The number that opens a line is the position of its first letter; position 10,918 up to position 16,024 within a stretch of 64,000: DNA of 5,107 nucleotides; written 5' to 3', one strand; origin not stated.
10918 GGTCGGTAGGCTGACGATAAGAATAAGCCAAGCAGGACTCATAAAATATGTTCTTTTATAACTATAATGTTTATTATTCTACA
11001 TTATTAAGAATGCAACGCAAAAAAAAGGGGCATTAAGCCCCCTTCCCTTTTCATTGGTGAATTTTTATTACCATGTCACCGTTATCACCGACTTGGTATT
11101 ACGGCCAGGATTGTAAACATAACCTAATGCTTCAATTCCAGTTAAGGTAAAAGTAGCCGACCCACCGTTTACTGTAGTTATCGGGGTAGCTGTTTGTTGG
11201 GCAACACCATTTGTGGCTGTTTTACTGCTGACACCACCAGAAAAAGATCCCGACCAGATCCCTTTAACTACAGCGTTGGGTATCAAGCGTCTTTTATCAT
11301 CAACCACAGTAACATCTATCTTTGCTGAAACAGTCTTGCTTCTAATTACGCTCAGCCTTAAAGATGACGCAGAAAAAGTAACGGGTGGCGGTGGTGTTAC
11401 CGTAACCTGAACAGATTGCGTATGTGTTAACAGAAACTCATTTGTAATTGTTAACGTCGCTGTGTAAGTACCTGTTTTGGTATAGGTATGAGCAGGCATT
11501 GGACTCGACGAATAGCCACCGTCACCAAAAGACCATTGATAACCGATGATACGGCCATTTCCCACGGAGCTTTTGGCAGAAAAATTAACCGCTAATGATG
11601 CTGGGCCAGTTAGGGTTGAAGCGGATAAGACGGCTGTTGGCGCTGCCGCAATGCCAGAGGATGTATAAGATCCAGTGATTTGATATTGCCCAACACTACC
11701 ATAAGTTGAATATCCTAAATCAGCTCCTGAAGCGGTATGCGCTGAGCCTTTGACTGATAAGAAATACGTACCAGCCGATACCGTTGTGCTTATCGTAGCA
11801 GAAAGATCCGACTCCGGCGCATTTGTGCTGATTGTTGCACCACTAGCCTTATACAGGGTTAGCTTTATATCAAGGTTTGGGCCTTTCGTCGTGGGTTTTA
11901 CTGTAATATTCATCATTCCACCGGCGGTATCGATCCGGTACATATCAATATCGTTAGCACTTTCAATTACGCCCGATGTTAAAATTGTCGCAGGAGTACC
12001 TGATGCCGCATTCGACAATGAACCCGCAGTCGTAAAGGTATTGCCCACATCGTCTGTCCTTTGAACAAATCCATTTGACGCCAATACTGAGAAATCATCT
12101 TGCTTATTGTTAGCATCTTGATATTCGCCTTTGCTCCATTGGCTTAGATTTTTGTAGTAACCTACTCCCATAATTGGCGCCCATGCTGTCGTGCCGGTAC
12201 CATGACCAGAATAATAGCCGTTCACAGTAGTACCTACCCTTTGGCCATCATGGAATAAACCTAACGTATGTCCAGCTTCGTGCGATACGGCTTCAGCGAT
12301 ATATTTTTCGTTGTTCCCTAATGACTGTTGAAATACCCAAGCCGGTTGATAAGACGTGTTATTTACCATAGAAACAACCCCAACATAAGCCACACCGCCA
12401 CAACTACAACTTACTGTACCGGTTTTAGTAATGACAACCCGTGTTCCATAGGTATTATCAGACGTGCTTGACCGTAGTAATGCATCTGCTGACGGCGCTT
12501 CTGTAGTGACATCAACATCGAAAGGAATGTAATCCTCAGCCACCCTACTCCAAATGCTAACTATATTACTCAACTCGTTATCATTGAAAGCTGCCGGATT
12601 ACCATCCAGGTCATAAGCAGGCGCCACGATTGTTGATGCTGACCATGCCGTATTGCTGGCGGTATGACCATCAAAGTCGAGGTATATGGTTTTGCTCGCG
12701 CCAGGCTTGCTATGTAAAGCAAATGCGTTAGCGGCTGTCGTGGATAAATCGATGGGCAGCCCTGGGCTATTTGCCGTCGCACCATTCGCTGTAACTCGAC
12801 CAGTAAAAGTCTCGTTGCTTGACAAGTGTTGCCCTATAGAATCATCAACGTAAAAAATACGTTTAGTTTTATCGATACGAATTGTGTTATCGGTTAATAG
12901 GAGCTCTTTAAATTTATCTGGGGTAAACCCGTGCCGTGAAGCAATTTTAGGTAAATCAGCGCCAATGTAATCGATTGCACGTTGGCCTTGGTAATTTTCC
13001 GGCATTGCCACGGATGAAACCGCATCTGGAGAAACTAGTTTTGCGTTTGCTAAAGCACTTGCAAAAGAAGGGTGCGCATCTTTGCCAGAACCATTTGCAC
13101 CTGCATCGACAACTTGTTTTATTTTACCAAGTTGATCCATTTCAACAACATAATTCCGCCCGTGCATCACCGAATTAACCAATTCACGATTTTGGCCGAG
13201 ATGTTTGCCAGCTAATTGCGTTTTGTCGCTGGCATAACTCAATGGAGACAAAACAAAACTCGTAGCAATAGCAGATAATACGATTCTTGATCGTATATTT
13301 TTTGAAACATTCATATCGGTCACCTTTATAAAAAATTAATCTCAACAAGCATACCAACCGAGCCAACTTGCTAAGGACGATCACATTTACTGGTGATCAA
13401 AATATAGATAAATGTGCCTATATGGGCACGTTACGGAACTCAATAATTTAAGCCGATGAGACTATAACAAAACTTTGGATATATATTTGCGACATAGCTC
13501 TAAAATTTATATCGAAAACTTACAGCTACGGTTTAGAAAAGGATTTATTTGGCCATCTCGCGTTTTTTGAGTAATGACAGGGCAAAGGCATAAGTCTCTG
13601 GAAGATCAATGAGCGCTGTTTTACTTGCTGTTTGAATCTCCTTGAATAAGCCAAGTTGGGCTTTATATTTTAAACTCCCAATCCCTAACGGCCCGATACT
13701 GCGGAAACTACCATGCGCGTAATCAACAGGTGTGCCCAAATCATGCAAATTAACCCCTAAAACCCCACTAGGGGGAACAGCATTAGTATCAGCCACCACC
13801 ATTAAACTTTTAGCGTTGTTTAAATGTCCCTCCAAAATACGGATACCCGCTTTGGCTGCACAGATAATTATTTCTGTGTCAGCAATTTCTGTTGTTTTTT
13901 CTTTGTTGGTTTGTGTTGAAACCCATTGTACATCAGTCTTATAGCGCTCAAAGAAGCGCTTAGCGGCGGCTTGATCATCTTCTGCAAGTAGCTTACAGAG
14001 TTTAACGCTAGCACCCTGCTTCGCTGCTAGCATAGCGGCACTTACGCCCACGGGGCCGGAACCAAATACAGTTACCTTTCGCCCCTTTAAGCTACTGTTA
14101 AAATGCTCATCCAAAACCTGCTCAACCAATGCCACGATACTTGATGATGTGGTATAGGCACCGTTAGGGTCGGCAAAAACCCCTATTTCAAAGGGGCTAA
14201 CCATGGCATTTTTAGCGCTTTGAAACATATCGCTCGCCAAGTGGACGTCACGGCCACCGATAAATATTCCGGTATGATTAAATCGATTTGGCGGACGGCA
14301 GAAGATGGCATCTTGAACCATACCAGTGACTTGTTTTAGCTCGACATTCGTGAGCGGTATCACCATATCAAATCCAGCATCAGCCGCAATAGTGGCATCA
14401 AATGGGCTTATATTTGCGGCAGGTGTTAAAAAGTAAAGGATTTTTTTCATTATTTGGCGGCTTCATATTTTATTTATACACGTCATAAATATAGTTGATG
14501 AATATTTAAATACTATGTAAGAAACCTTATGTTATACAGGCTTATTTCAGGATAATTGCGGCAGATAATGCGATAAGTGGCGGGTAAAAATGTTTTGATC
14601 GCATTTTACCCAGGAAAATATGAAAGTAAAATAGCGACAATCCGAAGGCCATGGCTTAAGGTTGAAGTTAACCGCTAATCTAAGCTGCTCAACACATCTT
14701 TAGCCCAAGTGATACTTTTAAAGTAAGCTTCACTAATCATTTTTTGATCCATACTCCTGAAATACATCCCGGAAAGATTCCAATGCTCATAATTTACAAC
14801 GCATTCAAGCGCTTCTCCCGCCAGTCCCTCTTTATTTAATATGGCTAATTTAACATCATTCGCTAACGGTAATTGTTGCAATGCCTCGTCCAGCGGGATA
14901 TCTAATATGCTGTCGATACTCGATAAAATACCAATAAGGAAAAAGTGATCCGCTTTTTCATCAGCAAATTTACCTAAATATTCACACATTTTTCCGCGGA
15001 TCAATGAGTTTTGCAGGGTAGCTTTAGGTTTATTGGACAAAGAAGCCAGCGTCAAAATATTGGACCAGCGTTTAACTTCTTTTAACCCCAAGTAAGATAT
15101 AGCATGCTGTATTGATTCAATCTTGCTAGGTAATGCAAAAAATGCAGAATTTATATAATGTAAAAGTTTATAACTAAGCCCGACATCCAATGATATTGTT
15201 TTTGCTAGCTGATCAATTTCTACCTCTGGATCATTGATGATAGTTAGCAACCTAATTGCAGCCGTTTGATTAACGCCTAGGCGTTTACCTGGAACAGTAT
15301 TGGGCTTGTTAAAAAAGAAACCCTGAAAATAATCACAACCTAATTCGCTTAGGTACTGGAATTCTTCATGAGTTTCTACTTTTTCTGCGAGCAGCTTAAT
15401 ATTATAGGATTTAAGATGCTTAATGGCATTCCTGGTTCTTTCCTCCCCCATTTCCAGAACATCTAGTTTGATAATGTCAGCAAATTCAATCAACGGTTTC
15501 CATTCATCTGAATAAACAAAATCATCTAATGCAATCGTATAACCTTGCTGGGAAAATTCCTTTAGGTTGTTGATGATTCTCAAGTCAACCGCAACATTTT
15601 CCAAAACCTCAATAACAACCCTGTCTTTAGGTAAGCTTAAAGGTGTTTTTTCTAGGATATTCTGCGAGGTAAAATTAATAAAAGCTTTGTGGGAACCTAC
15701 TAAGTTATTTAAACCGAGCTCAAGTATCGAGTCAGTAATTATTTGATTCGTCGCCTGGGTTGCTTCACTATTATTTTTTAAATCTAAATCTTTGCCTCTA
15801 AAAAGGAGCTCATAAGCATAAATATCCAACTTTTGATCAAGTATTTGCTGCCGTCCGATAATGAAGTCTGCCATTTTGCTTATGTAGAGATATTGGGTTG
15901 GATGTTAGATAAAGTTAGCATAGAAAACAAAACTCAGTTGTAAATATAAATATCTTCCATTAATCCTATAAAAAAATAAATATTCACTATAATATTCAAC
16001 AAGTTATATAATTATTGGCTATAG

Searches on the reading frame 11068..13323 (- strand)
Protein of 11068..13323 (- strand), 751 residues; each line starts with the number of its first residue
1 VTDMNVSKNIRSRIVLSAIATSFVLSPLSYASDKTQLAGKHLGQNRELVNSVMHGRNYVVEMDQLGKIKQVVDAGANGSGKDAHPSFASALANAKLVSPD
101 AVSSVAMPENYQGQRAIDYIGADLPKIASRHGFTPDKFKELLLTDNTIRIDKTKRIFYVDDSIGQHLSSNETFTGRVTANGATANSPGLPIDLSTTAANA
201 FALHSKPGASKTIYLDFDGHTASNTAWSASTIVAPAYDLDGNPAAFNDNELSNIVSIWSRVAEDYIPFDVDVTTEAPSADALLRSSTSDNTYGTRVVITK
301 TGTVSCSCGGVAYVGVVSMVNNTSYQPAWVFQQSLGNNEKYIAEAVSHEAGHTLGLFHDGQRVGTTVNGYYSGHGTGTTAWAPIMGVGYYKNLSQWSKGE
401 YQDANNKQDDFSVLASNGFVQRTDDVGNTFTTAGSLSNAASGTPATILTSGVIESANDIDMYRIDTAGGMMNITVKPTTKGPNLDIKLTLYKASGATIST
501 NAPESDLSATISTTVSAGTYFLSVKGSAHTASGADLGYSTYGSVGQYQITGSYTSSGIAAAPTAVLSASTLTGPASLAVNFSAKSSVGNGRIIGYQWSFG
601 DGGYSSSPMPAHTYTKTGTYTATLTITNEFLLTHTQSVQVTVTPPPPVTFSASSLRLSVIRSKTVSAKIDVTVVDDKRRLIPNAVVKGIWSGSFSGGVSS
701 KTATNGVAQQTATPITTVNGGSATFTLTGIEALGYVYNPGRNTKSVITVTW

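Call 15: search_protein_families(library=pfam, proteins=[window:11068-13323:-], max_evalue=0.00001)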
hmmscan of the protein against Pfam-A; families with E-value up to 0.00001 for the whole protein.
window:11068-13323:- (751 aa): 2 families
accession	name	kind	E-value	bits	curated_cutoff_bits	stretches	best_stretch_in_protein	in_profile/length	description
PF18911.6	PKD_4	-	4.2e-16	59.2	27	1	560-642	2-85/85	PKD domain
PF00801.26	PKD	-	2.7e-11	43.7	23.5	1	566-630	4-69/80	PKD domain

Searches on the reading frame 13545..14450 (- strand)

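Call 6: search_protein_families(library=pfam, proteins=[window:13545-14450:-], max_evalue=0.01)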
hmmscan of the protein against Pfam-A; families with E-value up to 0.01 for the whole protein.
window:13545-14450:- (301 aa): 7 families
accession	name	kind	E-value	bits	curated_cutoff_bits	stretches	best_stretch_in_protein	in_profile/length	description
PF09176.16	Mpt_N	-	2.1e-33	114.7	27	1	16-96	1-81/81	Methylene-tetrahydromethanopterin dehydrogenase, N-terminal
PF01262.27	AlaDh_PNT_C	-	2e-05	24.6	23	1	124-200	29-101/214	Alanine dehydrogenase/PNT, C-terminal domain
PF00208.27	ELFV_dehydrog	-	0.00032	20.9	23.4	1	100-149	9-58/241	Glutamate/Leucine/Phenylalanine/Valine dehydrogenase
PF13241.12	NAD_binding_7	-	0.0013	19.7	22.1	1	120-199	4-69/104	Putative NAD(P)-binding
PF02737.24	3HCDH_N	-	0.0014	19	22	1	125-180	1-56/180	3-hydroxyacyl-CoA dehydrogenase, NAD binding domain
PF12831.13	FAD_oxidored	-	0.0035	17.1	27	1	126-152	2-28/416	FAD dependent oxidoreductase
PF07992.20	Pyr_redox_2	-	0.0044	16.9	26.1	1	115-154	134-173/291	Pyridine nucleotide-disulphide oxidoreductase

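Call 61: search_protein_families(library=ncbifam, proteins=[window:13545-14450:-], max_evalue=0.001)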
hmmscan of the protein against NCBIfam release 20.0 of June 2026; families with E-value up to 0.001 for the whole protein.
window:13545-14450:- (301 aa): 3 families
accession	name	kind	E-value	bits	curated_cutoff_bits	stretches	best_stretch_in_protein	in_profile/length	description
TIGR03366.1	HpnZ_proposed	hypoth_equivalog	5.4e-05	22.5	328.1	1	98-203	133-236/315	putative phosphonate catabolism associated alcohol dehydrogenase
NF041097.1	keto_inos_dh_IolM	equivalog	0.00013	20.7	450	1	123-193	207-281/389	scyllo-inosose 3-dehydrogenase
TIGR03997.1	mycofact_OYE_2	equivalog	0.00088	17.8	793.15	1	121-152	377-408/645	mycofactocin system FadH/OYE family oxidoreductase 2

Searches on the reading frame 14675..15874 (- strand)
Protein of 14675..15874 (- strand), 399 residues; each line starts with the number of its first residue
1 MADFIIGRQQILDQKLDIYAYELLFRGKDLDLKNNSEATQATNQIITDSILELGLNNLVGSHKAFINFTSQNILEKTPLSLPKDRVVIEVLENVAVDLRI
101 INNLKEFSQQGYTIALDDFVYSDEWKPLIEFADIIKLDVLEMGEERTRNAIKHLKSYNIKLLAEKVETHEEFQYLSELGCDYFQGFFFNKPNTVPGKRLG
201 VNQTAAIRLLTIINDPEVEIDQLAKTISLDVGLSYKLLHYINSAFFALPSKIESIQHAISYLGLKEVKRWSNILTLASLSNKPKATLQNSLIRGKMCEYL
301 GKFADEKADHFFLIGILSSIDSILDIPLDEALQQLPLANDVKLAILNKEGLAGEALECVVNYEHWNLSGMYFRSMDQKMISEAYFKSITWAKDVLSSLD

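Call 6: search_protein_families(library=pfam, proteins=[window:14675-15874:-], max_evalue=0.01)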
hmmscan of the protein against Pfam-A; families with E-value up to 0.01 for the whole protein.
window:14675-15874:- (399 aa): 2 families
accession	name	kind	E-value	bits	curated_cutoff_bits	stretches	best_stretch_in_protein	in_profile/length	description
PF08668.18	HDOD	-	7.6e-18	65.1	22.9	1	206-320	8-130/196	HDOD domain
PF00563.25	EAL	-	3.9e-15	56.3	31.3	1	81-191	114-236/236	EAL domain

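Call 32: find_homologous_proteins(query=window:14675-15874:-, max_evalue=1e-30)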
Query window:14675-15874:- (399 aa): 6830 proteins with E <= 1e-30 among 8000 candidates; the best 120 are listed.
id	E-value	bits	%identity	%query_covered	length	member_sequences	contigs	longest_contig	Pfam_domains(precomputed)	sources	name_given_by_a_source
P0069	7.7e-256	866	99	100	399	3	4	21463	PF08668.19,PF00563.26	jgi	jgi:c-di-GMP phosphodiesterase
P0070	4.7e-235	798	89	100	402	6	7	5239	PF08668.19,PF00563.26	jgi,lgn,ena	-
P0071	4.4e-232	788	89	100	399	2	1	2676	PF08668.19,PF00563.26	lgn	-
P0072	2.3e-230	782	88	100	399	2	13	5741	PF08668.19,PF00563.26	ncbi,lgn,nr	ncbi:MAG: HDOD domain-containing protein [Methyloglobulus sp.]|nr:HDOD domain-containing protein [Me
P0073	1.0e-229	780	88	100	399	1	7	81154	PF08668.19,PF00563.26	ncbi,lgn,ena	-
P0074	2.4e-228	776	86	100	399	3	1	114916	PF08668.19,PF00563.26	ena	-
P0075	8.5e-228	774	88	100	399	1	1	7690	PF08668.19,PF00563.26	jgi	jgi:c-di-GMP phosphodiesterase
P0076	7.0e-227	771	87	100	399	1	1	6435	PF08668.19,PF00563.26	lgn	-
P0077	7.8e-227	771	87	100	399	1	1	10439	PF08668.19,PF00563.26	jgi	jgi:c-di-GMP phosphodiesterase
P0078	7.5e-226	768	86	100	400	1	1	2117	PF08668.19,PF00563.26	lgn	-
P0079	6.4e-223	758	85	100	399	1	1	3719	PF08668.19,PF00563.26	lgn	-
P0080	9.6e-223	757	85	100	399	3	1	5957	PF08668.19,PF00563.26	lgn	-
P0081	1.2e-222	757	85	100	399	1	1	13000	PF08668.19,PF00563.26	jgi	jgi:c-di-GMP phosphodiesterase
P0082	3.5e-221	752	84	100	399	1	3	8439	PF08668.19,PF00563.26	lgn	-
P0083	7.2e-221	751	84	100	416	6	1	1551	PF08668.19,PF00563.26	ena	-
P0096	3.3e-214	729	82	100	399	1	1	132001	PF08668.19,PF00563.26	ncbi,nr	ncbi:MAG: HDOD domain-containing protein [Methylococcaceae bacterium]|nr:HDOD domain-containing prot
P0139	1.6e-189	648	71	100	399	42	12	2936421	PF08668.19,PF00563.26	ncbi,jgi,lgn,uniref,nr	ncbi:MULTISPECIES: EAL and HDOD domain-containing protein [Methylobacter]|uniref:Diguanylate phospho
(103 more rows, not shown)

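Call 33: find_encoding_contigs(protein=P0139, flank=10000, max_places=3)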
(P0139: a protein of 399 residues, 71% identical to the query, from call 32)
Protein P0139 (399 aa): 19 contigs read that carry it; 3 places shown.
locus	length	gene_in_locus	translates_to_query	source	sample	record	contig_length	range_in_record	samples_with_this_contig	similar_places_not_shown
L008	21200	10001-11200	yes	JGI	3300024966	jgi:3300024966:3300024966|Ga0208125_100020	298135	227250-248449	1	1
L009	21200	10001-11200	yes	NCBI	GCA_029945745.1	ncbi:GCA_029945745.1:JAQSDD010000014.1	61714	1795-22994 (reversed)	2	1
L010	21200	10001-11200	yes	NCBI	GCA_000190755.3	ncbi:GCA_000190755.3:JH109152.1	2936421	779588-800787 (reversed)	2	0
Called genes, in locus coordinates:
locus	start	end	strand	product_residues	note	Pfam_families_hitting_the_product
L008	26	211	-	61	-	-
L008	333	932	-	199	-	PF00440:TetR_N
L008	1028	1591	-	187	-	PF01066:CDP-OH_P_transf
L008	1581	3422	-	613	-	PF01541:GIY-YIG, PF27096:UvrC_M, PF02151:UVR, PF22920:UvrC_RNaseH, PF08459:UvrC_RNaseH_dom, PF14520:HHH_5 (weak), PF12826:HHH_2 (weak)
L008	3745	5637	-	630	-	PF02518:HATPase_c, PF00204:DNA_gyraseB, PF01751:Toprim, PF00986:DNA_gyraseB_C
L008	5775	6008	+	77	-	PF02609:Exonuc_VII_S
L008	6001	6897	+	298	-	PF00348:polyprenyl_synt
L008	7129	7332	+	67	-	-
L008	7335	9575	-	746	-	PF00403:HMA, PF00122:E1-E2_ATPase, PF00702:Hydrolase, PF08282:Hydrolase_3 (faint)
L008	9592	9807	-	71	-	PF00403:HMA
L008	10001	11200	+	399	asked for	PF00563:EAL, PF08668:HDOD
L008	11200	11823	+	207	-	PF04356:DUF489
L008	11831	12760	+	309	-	PF00005:ABC_tran, PF13304:AAA_21 (weak)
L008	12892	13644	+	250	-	PF01061:ABC2_membrane, PF12679:ABC2_membrane_2, PF12730:ABC2_membrane_4 (weak), PF12698:ABC2_membrane_3, PF13346:ABC2_membrane_5 (weak)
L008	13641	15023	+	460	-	PF23357:DUF7088, PF09822:ABC_transp_aux, PF14258:DUF4350 (weak), PF09822:ABC_transp_aux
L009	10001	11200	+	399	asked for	PF00563:EAL, PF08668:HDOD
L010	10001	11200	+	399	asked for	PF00563:EAL, PF08668:HDOD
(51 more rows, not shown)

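Call 34: find_encoding_contigs(protein=P0096, flank=10000, max_places=2)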
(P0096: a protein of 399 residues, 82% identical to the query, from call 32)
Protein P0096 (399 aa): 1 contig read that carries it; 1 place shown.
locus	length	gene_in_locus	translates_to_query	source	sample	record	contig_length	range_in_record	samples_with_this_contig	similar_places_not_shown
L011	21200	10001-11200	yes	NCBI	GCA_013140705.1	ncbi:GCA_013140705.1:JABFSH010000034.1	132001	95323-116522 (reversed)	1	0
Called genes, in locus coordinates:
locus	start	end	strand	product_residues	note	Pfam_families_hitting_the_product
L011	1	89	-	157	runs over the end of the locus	PF00027:cNMP_binding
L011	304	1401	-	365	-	PF01041:DegT_DnrJ_EryC1, PF01053:Cys_Met_Meta_PP (weak), PF01212:Beta_elim_lyase (weak)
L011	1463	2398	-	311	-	PF01408:GFO_IDH_MocA, PF22725:GFO_IDH_MocA_C3, PF02894:GFO_IDH_MocA_C (faint)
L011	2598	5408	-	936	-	PF14827:dCache_3, PF00990:GGDEF, PF00563:EAL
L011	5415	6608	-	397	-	-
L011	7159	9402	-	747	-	PF00403:HMA, PF00122:E1-E2_ATPase, PF00702:Hydrolase, PF08282:Hydrolase_3 (faint)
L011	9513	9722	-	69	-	PF00403:HMA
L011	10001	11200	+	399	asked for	PF00563:EAL, PF08668:HDOD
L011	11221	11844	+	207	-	PF04356:DUF489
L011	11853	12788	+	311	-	PF00005:ABC_tran, PF13304:AAA_21 (weak)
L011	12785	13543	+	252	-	PF01061:ABC2_membrane (weak), PF12679:ABC2_membrane_2, PF12698:ABC2_membrane_3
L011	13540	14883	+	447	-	PF23357:DUF7088, PF09822:ABC_transp_aux, PF14258:DUF4350 (weak), PF09822:ABC_transp_aux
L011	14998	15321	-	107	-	PF01521:Fe-S_biosyn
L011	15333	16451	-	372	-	PF00266:Aminotran_5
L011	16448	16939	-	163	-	PF02082:Rrf2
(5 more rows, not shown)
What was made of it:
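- The EAL-HDOD neighbour sits in a different context (copA-EAL-HDOD-hflD) on real chromosomes (calls 33, 34).
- Tried and rejected: Chromosomal EAL-HDOD orthologues sit in an unrelated context, copA-EAL-HDOD-hflD-ABC (calls 33, 34).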

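Call 40: find_encoding_contigs(protein=P0074, flank=10000, max_places=2)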
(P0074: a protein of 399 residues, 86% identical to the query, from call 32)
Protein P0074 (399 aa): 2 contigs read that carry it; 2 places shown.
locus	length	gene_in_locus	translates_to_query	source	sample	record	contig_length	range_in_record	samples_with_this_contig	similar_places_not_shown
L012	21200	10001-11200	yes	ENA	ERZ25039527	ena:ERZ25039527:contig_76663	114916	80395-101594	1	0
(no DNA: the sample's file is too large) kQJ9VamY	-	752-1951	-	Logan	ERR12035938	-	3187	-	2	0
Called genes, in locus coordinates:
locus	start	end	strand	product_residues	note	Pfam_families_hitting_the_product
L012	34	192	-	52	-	-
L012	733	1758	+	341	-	PF00990:GGDEF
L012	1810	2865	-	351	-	PF00044:Gp_dh_N, PF02800:Gp_dh_C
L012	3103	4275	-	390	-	PF13173:AAA_14, PF13635:DUF4143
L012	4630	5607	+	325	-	PF11740:KfrA_N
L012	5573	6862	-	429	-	PF01051:Rep3_N, PF21205:Rep3_C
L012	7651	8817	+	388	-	PF01656:CbiA, PF02374:ArsA_ATPase (weak), PF09140:MipZ (weak), PF10609:ParA, PF13614:AAA_31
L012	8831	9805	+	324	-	PF17762:HTH_ParB (weak), PF18090:SoPB_HTH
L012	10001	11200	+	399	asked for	PF00563:EAL, PF08668:HDOD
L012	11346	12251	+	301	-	PF09176:Mpt_N, PF01262:AlaDh_PNT_C (weak)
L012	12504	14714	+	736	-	PF13583:Reprolysin_4 (weak), PF13688:Reprolysin_5 (weak), PF00801:PKD, PF18911:PKD_4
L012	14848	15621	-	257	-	PF01526:DDE_Tnp_Tn3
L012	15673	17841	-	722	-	PF13700:DUF4158, PF01526:DDE_Tnp_Tn3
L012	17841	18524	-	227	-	PF00239:Resolvase, PF02796:HTH_7 (weak)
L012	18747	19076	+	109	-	PF05973:Gp49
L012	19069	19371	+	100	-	PF13744:HTH_37 (weak)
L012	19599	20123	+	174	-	PF04542:Sigma70_r2, PF13412:HTH_24 (faint), PF08281:Sigma70_r4_2, PF04545:Sigma70_r4 (weak)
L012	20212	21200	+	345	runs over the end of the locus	PF16220:DUF4880, PF04773:FecR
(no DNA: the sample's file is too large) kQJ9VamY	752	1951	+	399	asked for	PF00563:EAL, PF08668:HDOD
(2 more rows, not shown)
